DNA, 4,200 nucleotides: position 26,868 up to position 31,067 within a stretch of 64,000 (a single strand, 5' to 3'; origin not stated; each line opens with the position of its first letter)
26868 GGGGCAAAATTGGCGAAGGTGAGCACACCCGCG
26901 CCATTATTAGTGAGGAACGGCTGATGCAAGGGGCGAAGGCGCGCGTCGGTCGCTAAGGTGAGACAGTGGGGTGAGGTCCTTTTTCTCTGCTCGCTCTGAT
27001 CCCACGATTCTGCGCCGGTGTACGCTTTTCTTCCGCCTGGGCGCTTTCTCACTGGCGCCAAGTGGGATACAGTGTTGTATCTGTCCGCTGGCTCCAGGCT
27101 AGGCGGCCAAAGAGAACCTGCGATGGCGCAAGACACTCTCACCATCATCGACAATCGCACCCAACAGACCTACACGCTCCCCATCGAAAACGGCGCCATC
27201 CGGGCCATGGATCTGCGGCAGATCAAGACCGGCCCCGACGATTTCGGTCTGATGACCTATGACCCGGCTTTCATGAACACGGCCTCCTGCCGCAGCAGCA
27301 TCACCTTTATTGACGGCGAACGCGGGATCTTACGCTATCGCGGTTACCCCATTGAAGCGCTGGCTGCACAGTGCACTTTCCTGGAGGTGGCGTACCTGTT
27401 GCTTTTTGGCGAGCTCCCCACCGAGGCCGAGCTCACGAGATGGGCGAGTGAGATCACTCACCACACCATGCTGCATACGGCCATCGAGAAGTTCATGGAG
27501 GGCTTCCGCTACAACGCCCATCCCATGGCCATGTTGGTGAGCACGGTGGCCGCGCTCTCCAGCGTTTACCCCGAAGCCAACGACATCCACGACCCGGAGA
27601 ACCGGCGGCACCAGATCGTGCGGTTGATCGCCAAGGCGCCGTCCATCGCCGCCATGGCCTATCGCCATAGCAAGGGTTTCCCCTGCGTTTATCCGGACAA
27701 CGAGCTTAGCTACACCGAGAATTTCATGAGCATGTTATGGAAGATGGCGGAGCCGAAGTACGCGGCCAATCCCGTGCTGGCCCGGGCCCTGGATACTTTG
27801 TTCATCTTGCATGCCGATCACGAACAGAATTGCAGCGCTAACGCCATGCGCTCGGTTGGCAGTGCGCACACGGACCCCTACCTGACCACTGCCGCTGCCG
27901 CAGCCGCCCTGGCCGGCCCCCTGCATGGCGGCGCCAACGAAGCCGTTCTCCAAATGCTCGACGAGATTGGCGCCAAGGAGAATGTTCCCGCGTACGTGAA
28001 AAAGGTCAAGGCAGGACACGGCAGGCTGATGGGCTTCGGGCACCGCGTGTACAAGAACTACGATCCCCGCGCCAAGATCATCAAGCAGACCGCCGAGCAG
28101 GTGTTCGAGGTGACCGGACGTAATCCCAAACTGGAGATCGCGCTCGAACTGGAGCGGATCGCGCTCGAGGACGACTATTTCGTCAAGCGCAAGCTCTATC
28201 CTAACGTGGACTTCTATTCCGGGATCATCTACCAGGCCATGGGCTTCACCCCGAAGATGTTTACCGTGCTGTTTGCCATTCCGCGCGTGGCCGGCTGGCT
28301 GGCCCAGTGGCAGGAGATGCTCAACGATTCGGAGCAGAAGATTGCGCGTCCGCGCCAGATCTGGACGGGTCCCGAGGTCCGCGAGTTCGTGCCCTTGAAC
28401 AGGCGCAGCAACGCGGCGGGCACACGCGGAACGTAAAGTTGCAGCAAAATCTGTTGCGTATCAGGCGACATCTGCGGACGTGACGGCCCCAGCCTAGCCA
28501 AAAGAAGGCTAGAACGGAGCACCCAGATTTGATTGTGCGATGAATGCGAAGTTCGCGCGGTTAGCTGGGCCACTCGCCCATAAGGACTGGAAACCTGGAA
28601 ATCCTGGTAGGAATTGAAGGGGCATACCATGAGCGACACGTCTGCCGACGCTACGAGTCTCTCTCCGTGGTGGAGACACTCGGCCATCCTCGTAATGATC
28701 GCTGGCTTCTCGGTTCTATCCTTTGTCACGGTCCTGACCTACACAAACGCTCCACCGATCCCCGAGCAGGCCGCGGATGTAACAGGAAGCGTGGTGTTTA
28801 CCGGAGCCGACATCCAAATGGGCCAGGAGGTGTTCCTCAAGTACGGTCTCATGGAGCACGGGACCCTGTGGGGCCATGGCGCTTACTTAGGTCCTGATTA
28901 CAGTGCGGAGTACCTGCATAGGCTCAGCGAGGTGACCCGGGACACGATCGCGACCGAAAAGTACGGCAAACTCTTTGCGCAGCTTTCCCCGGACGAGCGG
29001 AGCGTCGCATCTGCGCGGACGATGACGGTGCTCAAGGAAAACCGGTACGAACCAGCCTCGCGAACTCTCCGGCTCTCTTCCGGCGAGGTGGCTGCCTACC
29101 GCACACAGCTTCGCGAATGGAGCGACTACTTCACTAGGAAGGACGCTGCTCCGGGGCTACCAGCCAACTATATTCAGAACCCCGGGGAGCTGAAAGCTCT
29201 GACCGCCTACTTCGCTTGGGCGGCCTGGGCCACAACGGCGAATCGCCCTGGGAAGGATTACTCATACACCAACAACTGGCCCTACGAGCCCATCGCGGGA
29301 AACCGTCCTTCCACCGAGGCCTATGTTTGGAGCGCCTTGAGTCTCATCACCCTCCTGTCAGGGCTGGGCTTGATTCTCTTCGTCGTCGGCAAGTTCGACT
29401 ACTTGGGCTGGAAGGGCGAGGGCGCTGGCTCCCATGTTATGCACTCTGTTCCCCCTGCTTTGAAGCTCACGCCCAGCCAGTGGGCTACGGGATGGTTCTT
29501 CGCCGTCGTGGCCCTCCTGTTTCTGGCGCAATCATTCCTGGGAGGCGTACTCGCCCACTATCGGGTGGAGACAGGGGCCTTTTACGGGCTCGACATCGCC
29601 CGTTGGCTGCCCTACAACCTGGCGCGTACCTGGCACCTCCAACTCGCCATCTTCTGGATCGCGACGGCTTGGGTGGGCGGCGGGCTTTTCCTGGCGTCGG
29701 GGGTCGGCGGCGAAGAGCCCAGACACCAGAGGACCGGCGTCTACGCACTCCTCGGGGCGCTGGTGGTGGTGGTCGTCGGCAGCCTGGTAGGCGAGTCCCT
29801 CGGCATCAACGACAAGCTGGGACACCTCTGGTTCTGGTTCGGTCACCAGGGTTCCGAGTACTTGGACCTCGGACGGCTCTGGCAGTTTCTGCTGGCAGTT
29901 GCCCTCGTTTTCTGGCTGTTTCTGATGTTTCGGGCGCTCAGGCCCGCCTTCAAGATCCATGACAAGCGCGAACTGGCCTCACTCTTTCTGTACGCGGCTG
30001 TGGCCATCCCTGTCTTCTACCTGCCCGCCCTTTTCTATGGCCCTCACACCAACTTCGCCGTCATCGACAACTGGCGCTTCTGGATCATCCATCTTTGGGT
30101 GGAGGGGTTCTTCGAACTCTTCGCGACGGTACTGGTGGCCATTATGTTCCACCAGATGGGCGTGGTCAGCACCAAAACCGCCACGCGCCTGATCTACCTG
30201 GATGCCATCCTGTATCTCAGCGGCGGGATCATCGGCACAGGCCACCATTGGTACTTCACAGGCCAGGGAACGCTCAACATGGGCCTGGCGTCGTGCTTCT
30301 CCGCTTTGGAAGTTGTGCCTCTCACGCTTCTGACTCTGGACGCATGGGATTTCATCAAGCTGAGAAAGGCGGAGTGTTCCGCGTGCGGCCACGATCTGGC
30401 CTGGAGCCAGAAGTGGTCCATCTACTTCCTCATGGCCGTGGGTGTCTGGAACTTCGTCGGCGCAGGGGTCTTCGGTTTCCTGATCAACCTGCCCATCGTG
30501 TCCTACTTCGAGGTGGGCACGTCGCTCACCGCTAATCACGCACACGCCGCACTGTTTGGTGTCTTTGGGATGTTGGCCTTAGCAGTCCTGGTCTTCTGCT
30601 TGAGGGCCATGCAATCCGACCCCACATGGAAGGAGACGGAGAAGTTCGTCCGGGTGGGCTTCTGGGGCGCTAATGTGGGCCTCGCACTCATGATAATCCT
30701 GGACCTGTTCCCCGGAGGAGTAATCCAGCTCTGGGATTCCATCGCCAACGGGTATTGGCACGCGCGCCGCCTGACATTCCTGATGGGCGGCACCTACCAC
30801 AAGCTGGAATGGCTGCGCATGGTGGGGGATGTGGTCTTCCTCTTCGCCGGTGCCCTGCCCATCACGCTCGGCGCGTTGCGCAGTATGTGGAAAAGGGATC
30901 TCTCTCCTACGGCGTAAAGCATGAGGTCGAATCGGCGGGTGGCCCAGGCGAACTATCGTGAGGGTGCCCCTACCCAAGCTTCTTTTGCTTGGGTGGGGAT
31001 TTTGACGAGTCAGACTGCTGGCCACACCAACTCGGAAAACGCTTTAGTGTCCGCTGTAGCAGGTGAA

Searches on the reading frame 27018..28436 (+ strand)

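Call 5: search_protein_families(library=pfam, proteins=[window:27018-28436:+], max_evalue=0.01)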
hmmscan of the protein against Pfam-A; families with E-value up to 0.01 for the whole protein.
window:27018-28436:+ (472 aa): 1 family
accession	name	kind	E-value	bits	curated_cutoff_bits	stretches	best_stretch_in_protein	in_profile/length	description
PF00285.26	Citrate_synt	-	1.3e-140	468.9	27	1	85-446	2-357/357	Citrate synthase, C-terminal domain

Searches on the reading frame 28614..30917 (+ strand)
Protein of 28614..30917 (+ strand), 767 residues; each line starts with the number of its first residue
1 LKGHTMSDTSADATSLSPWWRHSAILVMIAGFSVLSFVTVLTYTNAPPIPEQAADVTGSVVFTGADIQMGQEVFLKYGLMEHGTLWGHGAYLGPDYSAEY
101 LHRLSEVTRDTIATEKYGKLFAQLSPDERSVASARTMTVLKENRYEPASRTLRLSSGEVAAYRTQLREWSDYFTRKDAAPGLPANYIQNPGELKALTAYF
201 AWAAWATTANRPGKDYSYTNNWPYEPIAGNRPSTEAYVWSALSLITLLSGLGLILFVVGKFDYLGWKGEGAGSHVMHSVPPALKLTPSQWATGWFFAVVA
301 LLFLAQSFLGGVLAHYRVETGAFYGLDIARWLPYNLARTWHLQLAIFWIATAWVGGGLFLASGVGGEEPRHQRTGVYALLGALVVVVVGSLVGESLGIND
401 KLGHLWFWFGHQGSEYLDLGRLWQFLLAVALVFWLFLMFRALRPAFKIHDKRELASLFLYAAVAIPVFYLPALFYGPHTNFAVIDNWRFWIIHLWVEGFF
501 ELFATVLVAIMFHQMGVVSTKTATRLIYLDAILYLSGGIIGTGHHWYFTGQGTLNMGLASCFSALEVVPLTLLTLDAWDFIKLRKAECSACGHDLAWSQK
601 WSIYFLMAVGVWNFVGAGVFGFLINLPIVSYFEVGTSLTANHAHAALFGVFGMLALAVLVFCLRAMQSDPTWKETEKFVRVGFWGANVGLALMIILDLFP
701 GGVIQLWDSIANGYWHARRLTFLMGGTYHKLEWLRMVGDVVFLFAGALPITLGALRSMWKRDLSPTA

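Call 5: search_protein_families(library=pfam, proteins=[window:28614-30917:+], max_evalue=0.01)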
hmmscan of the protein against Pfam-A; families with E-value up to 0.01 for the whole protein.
window:28614-30917:+ (767 aa): 2 families
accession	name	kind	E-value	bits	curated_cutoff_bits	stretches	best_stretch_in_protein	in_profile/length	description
PF22085.1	NorB_cytochrome_c-like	-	9.3e-58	196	29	1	50-224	1-181/181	Nitric oxide reductase subunit B, cytochrome c-like domain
PF00115.25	COX1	-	1.5e-49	169.5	34.8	1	293-741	4-436/436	Cytochrome C and Quinol oxidase polypeptide I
